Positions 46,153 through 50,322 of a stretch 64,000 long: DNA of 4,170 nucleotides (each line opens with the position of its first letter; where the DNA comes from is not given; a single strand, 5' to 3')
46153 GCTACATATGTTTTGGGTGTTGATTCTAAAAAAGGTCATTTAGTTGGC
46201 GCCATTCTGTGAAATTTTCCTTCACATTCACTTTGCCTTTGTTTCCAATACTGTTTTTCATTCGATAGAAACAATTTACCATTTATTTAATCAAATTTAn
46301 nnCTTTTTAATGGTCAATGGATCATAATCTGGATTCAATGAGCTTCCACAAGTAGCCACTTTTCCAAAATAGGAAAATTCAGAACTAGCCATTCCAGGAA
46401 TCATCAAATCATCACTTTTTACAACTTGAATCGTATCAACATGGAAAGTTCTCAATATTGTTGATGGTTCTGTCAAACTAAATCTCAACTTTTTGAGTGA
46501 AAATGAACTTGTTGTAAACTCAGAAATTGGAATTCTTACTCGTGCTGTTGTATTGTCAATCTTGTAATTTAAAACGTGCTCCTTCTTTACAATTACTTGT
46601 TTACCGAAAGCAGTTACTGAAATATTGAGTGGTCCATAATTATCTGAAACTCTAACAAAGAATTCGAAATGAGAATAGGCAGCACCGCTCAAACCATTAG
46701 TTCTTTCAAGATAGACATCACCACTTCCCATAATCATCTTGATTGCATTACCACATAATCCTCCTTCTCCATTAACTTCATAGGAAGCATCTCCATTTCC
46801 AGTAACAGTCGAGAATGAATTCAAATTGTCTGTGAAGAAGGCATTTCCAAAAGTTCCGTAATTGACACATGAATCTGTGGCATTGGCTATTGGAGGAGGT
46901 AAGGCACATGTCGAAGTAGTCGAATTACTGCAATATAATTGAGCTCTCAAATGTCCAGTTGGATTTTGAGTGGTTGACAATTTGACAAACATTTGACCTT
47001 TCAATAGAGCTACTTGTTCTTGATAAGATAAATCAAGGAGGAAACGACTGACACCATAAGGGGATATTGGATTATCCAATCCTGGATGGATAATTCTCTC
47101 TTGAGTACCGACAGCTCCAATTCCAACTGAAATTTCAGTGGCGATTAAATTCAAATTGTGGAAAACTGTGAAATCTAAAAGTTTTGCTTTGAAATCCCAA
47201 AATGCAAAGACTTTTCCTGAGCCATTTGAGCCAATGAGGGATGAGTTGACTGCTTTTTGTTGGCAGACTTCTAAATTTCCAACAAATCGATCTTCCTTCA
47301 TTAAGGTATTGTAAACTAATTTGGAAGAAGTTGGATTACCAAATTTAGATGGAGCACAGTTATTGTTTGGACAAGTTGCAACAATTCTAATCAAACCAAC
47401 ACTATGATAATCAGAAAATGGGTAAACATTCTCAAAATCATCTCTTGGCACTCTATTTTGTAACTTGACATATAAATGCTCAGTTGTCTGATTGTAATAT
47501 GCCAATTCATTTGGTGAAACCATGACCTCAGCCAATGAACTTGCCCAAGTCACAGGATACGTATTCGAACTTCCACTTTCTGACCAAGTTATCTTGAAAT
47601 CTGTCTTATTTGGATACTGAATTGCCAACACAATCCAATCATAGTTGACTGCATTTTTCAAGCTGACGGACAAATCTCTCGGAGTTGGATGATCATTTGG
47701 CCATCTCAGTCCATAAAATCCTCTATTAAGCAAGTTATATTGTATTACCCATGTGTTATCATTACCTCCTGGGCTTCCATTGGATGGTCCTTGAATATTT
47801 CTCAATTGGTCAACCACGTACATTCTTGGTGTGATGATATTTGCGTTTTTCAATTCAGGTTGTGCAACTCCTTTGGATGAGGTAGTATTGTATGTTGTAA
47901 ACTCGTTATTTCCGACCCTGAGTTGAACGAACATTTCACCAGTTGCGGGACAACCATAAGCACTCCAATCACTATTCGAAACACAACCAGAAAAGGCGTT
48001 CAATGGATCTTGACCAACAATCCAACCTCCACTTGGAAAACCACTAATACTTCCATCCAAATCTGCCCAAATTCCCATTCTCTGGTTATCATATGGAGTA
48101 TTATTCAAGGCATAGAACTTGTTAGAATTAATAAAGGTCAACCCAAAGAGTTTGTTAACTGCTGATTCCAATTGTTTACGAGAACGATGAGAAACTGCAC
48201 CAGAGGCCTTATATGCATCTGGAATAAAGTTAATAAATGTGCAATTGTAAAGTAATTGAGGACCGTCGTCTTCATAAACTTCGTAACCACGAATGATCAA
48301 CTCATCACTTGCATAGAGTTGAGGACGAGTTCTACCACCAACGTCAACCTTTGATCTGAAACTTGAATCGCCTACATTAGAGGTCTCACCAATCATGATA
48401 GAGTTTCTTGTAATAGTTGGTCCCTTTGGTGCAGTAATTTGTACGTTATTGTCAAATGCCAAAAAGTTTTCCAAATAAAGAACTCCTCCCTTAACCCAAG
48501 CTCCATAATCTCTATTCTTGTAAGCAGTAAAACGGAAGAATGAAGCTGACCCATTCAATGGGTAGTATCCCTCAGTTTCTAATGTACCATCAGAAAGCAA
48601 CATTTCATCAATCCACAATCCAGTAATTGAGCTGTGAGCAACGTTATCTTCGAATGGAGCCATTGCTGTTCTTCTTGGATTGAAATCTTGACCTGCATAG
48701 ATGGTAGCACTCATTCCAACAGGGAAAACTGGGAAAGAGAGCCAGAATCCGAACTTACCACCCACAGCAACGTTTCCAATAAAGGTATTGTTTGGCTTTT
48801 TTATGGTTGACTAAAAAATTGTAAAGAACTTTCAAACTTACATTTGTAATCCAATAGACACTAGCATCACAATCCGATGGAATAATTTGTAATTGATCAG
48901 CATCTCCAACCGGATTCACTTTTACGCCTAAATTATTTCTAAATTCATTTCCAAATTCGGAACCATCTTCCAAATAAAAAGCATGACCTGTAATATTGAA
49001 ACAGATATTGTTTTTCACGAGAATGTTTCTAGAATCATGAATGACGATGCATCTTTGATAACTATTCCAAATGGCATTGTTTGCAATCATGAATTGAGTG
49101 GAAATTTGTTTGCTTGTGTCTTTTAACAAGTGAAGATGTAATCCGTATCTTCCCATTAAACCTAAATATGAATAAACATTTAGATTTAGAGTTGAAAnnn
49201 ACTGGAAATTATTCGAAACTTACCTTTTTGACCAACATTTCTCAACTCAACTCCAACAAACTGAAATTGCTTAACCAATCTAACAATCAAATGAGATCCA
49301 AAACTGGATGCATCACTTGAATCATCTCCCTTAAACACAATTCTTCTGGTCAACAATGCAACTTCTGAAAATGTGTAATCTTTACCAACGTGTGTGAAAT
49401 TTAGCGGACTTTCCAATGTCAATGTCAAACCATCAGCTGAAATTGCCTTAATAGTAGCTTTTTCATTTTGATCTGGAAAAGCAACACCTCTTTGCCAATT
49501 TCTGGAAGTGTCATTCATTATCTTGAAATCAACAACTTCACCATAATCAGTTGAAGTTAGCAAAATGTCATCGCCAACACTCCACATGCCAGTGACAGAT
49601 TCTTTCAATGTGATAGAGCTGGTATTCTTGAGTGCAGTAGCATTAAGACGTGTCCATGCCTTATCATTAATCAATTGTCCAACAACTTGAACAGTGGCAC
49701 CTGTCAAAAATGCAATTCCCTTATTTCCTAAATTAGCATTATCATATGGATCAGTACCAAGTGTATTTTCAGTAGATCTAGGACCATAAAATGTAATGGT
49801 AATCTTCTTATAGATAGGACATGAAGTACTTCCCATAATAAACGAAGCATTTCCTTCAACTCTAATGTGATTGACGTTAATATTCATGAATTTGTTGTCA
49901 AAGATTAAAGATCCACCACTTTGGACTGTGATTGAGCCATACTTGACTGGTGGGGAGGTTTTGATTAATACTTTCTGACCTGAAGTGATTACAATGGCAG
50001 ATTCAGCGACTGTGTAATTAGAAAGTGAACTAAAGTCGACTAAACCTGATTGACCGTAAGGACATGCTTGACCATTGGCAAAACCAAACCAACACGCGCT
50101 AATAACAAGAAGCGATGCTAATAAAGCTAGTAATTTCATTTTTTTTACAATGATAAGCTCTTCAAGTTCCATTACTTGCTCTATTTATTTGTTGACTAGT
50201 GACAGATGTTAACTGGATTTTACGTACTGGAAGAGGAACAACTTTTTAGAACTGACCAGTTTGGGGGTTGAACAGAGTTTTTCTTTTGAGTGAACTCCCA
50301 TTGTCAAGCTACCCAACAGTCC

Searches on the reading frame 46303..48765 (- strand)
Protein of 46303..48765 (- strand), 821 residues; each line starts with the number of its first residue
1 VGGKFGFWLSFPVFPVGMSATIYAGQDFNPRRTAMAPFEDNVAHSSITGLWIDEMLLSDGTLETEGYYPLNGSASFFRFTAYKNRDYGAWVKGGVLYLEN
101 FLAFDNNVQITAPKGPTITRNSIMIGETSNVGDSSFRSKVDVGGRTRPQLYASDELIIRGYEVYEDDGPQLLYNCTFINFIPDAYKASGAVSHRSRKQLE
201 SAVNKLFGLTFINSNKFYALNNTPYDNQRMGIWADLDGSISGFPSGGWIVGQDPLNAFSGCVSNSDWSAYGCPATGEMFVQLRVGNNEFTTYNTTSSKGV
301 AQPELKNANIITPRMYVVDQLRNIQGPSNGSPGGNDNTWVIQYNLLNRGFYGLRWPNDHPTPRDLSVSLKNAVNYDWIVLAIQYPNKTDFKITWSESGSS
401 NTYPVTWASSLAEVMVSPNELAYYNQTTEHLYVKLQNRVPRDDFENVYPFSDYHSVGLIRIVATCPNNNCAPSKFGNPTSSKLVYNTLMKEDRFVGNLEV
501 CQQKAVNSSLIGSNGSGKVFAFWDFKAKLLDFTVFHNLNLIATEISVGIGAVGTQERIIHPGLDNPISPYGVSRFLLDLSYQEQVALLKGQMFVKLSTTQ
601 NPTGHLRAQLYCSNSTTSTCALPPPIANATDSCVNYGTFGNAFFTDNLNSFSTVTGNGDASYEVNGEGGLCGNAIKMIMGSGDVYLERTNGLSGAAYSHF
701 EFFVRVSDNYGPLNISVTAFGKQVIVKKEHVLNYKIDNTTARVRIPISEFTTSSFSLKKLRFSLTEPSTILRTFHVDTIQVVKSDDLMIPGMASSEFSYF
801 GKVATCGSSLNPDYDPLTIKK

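Call 26: search_protein_families(library=pfam, proteins=[window:46303-48765:-], max_evalue=0.01)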
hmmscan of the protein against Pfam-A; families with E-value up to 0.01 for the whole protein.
window:46303-48765:- (821 aa): 3 families
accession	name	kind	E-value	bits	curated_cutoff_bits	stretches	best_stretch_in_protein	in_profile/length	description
PF24605.1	CEMIP_X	-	4.7e-07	30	27.6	1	351-466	53-169/185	CEMIP domain X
PF24606.1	CEMIP_beta-hel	-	1.1e-05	25.8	27.3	1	4-47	167-208/212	CEMIP beta-helix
PF07452.17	CHRD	-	0.0051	18.1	24.1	0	514-610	18-117/117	CHRD domain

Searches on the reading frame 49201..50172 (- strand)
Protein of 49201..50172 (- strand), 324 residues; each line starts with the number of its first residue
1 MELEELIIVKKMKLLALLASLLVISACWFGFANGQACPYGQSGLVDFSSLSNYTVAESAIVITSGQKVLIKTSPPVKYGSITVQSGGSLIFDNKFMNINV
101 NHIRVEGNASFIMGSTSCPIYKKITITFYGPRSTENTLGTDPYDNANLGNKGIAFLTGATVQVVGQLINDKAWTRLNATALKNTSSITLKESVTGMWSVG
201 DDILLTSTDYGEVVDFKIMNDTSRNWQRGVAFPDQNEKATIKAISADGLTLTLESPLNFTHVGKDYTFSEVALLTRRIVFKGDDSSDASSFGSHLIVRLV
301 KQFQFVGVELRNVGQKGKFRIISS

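Call 26: search_protein_families(library=pfam, proteins=[window:49201-50172:-], max_evalue=0.01)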
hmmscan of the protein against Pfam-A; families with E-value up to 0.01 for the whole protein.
window:49201-50172:- (324 aa): 1 family
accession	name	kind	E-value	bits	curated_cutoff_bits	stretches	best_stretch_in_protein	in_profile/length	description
PF10162.14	G8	-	1.9e-26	92.8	22.9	1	56-177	10-124/124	G8 domain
